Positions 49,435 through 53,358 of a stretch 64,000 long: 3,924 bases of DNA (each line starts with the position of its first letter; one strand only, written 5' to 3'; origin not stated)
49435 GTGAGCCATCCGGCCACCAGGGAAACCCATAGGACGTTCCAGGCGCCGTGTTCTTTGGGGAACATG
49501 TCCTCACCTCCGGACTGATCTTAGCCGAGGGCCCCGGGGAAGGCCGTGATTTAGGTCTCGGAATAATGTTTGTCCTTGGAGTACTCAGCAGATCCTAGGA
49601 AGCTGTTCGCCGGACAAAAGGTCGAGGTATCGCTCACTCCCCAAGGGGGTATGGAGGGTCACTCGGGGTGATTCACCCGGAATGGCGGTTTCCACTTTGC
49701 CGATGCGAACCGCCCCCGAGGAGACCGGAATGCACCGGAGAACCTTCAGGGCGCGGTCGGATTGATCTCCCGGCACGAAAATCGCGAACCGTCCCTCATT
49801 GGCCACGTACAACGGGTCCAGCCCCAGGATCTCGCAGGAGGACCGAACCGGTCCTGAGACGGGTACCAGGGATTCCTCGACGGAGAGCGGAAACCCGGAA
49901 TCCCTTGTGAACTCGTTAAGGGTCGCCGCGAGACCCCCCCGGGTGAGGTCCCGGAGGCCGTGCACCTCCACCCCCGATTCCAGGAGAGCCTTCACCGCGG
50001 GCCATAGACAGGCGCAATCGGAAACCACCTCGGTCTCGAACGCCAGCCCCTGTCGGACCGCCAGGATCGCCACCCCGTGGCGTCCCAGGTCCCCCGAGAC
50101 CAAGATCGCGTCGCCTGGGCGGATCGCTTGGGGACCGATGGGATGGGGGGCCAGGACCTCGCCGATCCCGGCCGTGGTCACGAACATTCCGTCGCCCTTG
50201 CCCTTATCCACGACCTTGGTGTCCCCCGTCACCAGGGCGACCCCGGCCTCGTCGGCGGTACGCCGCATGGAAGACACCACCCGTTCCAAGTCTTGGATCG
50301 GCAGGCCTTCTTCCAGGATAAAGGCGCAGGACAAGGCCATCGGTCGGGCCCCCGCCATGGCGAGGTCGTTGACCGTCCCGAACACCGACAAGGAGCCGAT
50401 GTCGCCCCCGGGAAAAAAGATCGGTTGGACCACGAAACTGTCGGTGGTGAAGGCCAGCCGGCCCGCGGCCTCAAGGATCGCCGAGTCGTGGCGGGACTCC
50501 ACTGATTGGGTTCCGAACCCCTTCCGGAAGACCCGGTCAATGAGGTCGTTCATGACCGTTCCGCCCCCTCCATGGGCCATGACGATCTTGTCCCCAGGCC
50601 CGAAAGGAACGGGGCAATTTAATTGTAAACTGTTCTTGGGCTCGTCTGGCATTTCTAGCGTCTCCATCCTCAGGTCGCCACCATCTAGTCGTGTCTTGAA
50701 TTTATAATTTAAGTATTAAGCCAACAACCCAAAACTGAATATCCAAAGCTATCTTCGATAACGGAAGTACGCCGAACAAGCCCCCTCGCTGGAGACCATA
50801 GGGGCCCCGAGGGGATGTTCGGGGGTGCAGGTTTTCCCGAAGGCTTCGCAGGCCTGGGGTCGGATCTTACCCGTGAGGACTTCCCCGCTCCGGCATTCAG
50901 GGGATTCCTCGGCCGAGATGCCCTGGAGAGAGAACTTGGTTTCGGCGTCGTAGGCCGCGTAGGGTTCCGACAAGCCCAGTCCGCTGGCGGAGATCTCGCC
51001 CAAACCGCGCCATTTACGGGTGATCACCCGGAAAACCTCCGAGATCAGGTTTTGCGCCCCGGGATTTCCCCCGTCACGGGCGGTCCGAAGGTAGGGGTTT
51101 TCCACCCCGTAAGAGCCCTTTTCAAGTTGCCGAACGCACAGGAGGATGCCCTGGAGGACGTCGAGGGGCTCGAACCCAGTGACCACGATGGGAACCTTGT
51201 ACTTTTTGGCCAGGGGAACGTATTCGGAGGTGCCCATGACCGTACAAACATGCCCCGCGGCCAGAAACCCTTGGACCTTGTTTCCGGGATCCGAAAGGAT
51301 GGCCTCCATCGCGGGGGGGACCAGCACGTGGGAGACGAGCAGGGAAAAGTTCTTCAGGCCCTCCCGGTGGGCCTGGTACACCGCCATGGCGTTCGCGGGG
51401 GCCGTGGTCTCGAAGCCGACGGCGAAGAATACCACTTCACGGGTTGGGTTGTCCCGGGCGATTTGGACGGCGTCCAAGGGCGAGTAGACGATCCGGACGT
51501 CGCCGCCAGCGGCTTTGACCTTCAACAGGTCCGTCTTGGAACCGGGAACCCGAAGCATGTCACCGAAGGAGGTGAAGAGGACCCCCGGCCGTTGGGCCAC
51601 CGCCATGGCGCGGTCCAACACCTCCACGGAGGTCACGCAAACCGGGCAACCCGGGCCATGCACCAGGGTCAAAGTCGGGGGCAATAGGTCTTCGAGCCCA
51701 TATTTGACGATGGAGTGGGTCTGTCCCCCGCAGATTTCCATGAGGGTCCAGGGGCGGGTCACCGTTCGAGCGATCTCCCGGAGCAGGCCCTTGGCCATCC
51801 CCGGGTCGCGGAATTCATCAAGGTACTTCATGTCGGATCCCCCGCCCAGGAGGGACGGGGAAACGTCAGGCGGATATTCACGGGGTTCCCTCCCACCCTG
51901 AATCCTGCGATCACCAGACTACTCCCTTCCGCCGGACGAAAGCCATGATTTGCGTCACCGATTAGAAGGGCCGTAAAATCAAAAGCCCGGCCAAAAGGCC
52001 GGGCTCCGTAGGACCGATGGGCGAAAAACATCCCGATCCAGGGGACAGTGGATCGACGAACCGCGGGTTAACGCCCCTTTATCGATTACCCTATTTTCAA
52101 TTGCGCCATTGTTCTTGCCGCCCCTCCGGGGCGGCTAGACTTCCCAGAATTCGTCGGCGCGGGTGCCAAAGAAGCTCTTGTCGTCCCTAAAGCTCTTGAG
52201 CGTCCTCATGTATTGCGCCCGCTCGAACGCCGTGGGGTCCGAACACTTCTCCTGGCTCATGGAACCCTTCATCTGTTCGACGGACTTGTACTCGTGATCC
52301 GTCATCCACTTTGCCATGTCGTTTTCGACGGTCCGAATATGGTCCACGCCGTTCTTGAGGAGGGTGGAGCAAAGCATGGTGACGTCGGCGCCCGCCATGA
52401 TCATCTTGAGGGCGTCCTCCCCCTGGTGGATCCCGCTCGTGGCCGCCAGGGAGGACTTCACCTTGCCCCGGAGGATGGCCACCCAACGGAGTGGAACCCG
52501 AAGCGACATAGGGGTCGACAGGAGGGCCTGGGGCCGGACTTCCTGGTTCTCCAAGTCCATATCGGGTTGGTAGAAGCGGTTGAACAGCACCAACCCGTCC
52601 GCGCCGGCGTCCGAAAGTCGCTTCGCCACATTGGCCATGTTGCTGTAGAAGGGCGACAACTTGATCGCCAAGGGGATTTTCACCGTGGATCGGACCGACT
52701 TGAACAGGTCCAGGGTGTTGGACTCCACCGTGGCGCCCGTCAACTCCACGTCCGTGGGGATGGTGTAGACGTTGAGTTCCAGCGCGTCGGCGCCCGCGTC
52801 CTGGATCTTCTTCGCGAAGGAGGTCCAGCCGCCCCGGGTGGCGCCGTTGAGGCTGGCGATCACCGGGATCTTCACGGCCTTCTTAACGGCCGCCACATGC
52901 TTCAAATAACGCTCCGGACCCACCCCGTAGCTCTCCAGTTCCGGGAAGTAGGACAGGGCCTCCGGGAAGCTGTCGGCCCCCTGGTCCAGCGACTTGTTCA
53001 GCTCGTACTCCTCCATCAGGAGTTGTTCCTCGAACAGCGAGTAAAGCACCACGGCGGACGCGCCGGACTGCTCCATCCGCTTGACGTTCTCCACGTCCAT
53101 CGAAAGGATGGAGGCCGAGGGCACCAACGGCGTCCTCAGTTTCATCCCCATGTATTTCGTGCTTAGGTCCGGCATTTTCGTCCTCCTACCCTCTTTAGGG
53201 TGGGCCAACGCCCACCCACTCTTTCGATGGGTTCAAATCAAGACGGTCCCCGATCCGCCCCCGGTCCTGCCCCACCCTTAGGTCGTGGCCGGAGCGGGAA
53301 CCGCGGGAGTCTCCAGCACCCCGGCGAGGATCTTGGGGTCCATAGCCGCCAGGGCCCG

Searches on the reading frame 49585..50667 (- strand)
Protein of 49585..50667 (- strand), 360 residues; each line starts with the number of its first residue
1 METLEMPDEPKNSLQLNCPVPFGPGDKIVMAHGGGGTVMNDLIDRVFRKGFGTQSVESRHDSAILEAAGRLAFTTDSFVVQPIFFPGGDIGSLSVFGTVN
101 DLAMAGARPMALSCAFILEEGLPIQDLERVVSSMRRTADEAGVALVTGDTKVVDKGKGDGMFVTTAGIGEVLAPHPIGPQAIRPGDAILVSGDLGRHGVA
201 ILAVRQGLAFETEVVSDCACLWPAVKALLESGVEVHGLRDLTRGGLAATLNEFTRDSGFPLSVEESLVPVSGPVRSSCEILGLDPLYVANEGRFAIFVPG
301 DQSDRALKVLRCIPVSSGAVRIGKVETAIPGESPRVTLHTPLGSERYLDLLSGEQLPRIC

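Call 40: search_protein_families(library=ncbifam, proteins=[window:49585-50667:-], max_evalue=0.00001)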
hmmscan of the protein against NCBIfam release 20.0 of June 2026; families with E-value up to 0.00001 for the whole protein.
window:49585-50667:- (360 aa): 6 families
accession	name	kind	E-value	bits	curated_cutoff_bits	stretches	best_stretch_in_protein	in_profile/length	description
TIGR02124.1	hypE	equivalog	9.9e-128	425.8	251.6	1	27-360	1-332/332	hydrogenase expression/formation protein HypE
TIGR01379.1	thiL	equivalog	3.1e-20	72.4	184.15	1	41-281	4-248/320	thiamine-phosphate kinase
NF004351.0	PRK05731.1-4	equivalog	7.1e-18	64.8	324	1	57-288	36-267/321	thiamine-phosphate kinase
NF004353.0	PRK05731.2-2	equivalog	3.2e-15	56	301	1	46-290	8-247/311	thiamine-phosphate kinase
TIGR00476.1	selD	equivalog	7.2e-09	35.3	125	1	56-290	42-273/311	selenide, water dikinase SelD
TIGR00878.1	purM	equivalog_domain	7.1e-07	28.7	236.35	1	95-211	82-198/332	phosphoribosylformylglycinamidine cyclo-ligase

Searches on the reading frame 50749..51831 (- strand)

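Call 40: search_protein_families(library=ncbifam, proteins=[window:50749-51831:-], max_evalue=0.00001)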
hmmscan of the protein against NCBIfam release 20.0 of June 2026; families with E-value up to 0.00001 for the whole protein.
window:50749-51831:- (360 aa): 1 family
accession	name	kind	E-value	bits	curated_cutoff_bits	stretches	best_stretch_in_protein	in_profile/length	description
TIGR00075.1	hypD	equivalog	3e-144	480.5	192.8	1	17-360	23-368/372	hydrogenase formation protein HypD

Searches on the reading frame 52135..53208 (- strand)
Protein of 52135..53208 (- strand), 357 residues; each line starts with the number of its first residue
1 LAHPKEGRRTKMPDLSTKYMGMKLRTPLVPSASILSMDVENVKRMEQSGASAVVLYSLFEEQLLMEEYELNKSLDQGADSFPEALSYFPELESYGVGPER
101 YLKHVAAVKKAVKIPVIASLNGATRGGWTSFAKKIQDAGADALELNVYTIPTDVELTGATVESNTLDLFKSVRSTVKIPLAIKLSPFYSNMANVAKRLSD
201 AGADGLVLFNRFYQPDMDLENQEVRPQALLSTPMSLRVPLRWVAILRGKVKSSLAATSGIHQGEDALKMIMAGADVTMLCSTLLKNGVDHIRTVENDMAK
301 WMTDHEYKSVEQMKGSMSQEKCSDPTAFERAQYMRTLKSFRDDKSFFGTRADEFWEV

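Call 40: search_protein_families(library=ncbifam, proteins=[window:52135-53208:-], max_evalue=0.00001)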
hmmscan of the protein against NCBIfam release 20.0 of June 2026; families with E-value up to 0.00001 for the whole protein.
window:52135-53208:- (357 aa): 13 families
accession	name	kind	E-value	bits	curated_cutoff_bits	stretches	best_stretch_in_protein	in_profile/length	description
NF005741.0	PRK07565.1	subfamily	2.3e-143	477.3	303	1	12-341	1-330/335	dihydroorotate dehydrogenase-like protein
NF005574.0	PRK07259.1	equivalog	3.9e-29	101.5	269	1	13-317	3-302/304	dihydroorotate dehydrogenase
TIGR01037.2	pyrD_sub1_fam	subfamily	1.1e-28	100.2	270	1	15-315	1-297/300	dihydroorotate dehydrogenase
NF041011.1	dihydoor_dh_Arch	equivalog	7.8e-23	81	330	1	20-315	4-285/289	dihydroorotate dehydrogenase PyrD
NF006183.0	PRK08318.1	equivalog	1.4e-20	73.5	335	1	12-329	1-330/422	NAD-dependent dihydropyrimidine dehydrogenase subunit PreA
NF002702.0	PRK02506.1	equivalog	6.1e-16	58.4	301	1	251-318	243-310/313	dihydroorotate oxidase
NF003645.0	PRK05286.1-2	equivalog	2.4e-10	39.8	366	1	174-319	207-356/359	quinone-dependent dihydroorotate dehydrogenase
NF003648.0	PRK05286.2-1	equivalog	1.9e-08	33.6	433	1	167-319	198-357/360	quinone-dependent dihydroorotate dehydrogenase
NF003647.0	PRK05286.1-5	equivalog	2e-08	33.5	619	1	164-315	199-351/354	quinone-dependent dihydroorotate dehydrogenase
NF003649.0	PRK05286.2-2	equivalog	1.6e-06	27.3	505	1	141-315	173-347/351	quinone-dependent dihydroorotate dehydrogenase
TIGR01036.1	pyrD_sub2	equivalog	2.3e-06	26.6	200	1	172-316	205-353/356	dihydroorotate dehydrogenase (quinone)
NF003652.0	PRK05286.2-5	equivalog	4.1e-06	26.2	267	1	166-310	199-352/353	quinone-dependent dihydroorotate dehydrogenase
TIGR02151.1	IPP_isom_2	equivalog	4.1e-06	26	281.3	0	250-303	258-312/338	type 2 isopentenyl-diphosphate Delta-isomerase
